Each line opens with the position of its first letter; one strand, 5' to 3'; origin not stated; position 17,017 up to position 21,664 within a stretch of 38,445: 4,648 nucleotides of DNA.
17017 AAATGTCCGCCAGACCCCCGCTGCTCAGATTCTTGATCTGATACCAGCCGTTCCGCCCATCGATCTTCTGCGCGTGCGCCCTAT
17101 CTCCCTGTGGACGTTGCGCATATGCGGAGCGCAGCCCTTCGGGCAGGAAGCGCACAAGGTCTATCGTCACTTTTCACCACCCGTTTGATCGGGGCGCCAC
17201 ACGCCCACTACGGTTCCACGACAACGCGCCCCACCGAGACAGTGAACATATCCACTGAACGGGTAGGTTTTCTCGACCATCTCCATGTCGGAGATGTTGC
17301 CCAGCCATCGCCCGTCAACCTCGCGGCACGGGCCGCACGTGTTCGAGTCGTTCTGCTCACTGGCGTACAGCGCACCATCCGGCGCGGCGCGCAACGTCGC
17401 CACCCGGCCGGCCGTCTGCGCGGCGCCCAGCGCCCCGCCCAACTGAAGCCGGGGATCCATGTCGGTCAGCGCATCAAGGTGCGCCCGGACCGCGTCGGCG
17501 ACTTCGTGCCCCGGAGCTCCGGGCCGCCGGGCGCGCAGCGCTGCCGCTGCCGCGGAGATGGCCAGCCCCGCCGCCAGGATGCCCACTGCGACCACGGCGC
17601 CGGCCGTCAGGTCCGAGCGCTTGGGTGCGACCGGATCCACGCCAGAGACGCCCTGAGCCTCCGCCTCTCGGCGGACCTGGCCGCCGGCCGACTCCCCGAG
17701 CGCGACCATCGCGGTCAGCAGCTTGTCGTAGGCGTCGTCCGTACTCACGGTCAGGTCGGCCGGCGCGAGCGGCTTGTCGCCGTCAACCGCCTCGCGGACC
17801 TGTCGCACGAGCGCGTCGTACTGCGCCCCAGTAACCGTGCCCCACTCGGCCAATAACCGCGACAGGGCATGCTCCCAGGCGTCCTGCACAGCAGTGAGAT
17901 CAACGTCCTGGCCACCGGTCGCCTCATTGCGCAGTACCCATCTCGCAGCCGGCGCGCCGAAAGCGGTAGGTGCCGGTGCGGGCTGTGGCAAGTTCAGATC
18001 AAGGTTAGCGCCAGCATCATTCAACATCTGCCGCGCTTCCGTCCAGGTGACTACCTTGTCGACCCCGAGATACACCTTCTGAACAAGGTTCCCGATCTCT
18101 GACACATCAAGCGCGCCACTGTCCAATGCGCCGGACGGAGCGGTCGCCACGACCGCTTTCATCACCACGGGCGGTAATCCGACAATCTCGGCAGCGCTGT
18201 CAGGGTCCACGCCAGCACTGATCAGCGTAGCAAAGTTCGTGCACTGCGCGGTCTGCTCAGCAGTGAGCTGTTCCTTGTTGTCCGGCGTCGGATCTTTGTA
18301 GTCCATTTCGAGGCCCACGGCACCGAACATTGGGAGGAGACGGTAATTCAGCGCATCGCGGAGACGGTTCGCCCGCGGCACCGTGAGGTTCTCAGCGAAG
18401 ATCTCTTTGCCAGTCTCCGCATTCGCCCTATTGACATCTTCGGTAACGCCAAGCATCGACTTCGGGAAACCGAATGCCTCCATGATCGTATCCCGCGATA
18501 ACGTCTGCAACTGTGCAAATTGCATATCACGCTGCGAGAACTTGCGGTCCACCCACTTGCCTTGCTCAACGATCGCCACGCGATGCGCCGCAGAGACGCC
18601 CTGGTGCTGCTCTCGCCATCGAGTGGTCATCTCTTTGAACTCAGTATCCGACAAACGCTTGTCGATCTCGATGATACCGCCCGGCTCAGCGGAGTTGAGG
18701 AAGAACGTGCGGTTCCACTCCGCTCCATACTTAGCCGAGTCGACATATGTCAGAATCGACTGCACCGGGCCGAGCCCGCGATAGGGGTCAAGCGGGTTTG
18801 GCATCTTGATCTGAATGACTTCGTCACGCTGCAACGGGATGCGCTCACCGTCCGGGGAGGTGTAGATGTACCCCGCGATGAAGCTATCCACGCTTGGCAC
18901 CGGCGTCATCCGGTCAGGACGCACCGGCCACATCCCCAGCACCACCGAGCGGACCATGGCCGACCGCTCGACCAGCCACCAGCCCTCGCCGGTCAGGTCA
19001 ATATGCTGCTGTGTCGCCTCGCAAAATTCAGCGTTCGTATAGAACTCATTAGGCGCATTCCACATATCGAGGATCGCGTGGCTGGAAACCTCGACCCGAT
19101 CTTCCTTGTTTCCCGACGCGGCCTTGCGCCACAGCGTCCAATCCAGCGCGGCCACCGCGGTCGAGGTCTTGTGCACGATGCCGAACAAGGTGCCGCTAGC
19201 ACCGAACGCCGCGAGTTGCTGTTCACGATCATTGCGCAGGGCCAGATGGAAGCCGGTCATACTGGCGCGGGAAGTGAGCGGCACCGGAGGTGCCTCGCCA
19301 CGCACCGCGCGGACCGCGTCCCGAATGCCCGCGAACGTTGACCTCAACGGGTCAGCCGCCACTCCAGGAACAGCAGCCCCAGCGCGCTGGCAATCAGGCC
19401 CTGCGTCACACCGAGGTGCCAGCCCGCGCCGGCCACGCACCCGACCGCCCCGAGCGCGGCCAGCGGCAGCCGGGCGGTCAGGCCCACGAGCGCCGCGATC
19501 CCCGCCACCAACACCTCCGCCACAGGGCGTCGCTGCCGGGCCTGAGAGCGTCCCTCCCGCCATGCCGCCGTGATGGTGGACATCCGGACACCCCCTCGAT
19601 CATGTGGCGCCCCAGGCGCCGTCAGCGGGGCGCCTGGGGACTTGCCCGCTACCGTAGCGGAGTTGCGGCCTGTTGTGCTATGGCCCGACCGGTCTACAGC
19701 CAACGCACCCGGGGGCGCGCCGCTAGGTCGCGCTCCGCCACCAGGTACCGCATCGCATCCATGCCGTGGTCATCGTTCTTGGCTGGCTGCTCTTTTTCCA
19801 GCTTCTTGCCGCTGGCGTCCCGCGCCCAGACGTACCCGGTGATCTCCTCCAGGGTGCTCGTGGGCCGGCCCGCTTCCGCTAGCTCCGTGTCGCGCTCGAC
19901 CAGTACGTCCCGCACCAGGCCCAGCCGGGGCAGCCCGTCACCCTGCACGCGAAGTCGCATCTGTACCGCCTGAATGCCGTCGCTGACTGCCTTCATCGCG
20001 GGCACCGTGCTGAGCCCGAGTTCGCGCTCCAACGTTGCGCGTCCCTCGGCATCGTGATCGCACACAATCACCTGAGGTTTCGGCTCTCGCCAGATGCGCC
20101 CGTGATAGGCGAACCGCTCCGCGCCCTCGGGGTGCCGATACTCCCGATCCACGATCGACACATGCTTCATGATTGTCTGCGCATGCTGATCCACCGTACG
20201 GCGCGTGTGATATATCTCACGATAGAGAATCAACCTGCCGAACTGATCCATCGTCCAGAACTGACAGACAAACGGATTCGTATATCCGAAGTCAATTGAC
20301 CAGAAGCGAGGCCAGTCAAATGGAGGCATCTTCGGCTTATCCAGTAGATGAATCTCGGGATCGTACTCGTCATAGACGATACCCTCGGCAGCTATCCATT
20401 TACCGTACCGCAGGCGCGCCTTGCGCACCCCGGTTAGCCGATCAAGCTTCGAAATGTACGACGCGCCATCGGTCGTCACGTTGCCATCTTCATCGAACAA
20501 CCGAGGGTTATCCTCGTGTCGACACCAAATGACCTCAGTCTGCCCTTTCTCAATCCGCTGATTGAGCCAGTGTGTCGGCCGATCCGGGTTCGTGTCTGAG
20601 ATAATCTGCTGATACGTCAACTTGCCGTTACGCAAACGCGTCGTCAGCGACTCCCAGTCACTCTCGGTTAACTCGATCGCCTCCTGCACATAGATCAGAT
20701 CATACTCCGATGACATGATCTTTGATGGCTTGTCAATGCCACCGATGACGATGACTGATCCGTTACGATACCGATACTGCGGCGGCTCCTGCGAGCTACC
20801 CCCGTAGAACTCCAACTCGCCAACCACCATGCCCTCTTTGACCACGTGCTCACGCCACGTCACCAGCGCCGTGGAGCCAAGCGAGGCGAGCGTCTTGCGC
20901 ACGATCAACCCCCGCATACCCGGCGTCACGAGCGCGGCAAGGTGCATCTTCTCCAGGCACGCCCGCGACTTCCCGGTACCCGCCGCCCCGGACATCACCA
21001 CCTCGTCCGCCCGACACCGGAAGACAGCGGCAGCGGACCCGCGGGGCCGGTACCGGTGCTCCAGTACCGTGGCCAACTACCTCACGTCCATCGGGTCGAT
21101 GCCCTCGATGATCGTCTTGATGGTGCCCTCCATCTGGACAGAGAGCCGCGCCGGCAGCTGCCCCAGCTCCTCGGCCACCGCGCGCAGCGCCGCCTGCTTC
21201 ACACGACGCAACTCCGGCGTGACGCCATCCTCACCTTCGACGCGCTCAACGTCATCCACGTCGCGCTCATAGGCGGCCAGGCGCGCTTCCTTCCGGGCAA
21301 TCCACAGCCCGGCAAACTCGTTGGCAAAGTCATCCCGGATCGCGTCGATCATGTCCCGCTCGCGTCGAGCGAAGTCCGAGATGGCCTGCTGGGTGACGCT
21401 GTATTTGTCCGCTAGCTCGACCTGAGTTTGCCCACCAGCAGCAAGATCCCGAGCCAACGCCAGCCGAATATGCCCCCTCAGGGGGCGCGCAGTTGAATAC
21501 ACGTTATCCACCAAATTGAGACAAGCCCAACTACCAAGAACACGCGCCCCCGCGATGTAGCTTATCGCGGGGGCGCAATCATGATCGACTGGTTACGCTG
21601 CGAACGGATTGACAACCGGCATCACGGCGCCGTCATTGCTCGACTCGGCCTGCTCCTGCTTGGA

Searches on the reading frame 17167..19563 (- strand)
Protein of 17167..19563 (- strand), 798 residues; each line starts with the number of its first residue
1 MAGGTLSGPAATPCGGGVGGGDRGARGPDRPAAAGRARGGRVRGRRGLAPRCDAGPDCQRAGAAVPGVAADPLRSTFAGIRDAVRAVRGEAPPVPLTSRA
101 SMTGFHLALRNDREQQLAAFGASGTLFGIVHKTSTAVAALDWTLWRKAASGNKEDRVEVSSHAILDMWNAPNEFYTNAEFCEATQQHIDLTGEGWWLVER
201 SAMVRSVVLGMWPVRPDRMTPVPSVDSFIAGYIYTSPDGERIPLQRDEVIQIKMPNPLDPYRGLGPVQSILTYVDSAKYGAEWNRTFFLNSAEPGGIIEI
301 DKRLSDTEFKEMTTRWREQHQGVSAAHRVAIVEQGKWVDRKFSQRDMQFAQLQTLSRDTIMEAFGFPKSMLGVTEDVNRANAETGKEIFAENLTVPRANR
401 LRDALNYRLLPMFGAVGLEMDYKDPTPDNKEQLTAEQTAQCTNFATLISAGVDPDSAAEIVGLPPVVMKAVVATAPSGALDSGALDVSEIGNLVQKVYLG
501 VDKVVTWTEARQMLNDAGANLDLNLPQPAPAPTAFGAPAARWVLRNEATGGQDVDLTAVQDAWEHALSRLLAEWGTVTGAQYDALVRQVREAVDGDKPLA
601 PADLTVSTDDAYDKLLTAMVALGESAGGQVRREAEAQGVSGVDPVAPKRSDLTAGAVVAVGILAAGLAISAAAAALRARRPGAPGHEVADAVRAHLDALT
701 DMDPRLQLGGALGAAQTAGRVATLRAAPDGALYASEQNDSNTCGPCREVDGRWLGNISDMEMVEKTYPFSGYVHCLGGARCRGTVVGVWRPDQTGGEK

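Call 10: search_protein_families(library=pfam, proteins=[window:17167-19563:-])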
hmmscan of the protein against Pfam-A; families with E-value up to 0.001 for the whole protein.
window:17167-19563:- (798 aa): 1 family
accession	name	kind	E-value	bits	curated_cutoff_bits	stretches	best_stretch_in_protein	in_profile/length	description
PF04860.17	Phage_portal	-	2.2e-54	185.2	39.1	1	128-452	5-310/321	Phage portal protein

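Call 11: search_protein_families(library=phrogs, proteins=[window:17167-19563:-])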
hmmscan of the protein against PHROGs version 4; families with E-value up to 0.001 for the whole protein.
window:17167-19563:- (798 aa): 5 families
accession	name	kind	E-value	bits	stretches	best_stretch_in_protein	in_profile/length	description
phrog_2662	-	head and packaging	4.9e-64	218.1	1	105-468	49-410/717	portal protein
phrog_12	-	head and packaging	8e-44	151.7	1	122-466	92-418/646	portal protein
phrog_5929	-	head and packaging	1.3e-11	45.2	1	280-409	4-132/228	portal protein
phrog_2271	-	head and packaging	5.1e-05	22.2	1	247-384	174-311/859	portal protein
phrog_595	-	head and packaging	0.00042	20.8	1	733-790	252-299/513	head maturation protease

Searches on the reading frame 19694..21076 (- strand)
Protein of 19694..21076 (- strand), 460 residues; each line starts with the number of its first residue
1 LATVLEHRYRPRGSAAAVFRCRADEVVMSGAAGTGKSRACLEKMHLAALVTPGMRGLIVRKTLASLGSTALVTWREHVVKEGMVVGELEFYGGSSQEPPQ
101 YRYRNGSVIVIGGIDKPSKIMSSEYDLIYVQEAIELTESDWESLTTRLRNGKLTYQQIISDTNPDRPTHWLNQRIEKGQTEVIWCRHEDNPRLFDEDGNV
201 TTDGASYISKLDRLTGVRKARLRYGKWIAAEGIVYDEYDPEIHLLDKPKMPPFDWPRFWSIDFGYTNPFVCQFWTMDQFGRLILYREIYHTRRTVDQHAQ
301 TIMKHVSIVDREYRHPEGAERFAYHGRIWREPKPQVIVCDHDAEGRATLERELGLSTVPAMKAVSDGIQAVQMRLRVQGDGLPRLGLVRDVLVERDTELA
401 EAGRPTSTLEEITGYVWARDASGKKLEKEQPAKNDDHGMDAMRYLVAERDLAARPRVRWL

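Call 10: search_protein_families(library=pfam, proteins=[window:19694-21076:-])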
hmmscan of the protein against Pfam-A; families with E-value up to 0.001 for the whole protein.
window:19694-21076:- (460 aa): 2 families
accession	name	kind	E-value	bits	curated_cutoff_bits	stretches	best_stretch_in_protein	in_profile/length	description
PF04466.19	Terminase_3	-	2.5e-10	40.7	23.2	1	27-175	6-148/201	Phage terminase large subunit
PF03237.21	Terminase_6N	-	4.2e-05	23.8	22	1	104-236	74-209/215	Terminase large subunit, T4likevirus-type, N-terminal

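Call 11: search_protein_families(library=phrogs, proteins=[window:19694-21076:-])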
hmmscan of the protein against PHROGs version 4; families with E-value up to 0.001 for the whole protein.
window:19694-21076:- (460 aa): 7 families
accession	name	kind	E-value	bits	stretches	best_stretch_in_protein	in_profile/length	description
phrog_2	-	head and packaging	1e-33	118.1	1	8-451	263-594/807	terminase large subunit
phrog_5653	-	head and packaging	4.7e-22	79.7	2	225-371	1-123/199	terminase large subunit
phrog_979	-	head and packaging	5.3e-16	59.4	1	11-176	154-315/642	terminase large subunit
phrog_3717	-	head and packaging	1.9e-15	58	1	20-193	20-197/277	terminase large subunit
phrog_10250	-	head and packaging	2.7e-11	44.6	1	221-448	12-214/228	terminase large subunit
phrog_6672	-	head and packaging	1.6e-05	25.5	1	406-448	87-128/145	terminase large subunit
phrog_9526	-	head and packaging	0.00025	21.6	0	20-66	26-67/280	terminase large subunit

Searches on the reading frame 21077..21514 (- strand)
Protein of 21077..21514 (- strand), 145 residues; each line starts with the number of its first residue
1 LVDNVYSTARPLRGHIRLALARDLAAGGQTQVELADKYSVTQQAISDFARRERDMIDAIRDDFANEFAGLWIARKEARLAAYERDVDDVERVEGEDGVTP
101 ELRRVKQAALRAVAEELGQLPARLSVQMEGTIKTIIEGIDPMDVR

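Call 10: search_protein_families(library=pfam, proteins=[window:21077-21514:-])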
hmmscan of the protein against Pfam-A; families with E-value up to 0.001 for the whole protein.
window:21077-21514:- (145 aa): 1 family
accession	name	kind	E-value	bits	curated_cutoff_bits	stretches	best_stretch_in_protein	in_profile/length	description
PF10045.14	DUF2280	-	0.00045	20.8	24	1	35-90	42-97/103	Uncharacterized conserved protein (DUF2280)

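Call 11: search_protein_families(library=phrogs, proteins=[window:21077-21514:-])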
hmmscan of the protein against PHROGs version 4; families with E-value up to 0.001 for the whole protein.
window:21077-21514:- (145 aa): 1 family
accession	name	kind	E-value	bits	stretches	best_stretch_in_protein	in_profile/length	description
phrog_2339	-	DNA, RNA and nucleotide metabolism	0.00014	22.8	1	12-58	22-70/98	HTH DNA binding protein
